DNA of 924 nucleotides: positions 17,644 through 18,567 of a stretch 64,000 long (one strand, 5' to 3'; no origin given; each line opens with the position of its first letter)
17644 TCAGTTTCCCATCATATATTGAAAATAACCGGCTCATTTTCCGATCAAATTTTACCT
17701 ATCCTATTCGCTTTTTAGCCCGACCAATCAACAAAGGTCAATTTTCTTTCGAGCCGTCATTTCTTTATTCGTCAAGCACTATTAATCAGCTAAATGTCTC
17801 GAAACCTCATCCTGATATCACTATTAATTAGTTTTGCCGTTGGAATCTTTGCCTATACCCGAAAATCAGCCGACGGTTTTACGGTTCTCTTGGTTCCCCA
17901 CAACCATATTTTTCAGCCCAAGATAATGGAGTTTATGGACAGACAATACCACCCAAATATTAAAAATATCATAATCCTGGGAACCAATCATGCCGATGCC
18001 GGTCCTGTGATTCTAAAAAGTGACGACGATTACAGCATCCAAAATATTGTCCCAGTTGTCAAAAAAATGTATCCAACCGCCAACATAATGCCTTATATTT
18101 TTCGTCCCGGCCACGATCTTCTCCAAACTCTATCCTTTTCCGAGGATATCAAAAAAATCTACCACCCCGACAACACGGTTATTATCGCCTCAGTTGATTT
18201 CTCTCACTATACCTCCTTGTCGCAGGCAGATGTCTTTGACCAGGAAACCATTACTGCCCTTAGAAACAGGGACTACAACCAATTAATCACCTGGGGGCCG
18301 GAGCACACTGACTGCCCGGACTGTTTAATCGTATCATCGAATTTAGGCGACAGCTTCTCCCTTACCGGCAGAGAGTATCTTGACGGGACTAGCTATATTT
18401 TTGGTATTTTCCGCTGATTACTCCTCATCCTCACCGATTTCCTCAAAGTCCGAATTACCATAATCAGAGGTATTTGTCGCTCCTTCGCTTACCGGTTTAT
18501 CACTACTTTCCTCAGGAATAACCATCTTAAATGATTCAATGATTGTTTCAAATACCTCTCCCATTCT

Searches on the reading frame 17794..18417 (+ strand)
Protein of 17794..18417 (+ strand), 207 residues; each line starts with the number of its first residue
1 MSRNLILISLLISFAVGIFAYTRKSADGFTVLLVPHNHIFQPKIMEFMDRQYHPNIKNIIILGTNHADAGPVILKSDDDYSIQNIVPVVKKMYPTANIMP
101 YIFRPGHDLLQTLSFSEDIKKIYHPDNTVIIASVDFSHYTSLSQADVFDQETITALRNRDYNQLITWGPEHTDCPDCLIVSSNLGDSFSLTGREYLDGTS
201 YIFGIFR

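Call 8: search_protein_families(library=pfam, proteins=[window:17794-18417:+], max_evalue=0.001)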
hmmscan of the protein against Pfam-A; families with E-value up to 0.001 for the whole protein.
window:17794-18417:+ (207 aa): 1 family
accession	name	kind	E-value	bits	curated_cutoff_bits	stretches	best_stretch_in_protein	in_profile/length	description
PF01875.22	Memo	-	4.1e-05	23.4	27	1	80-163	122-211/269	Memo-like protein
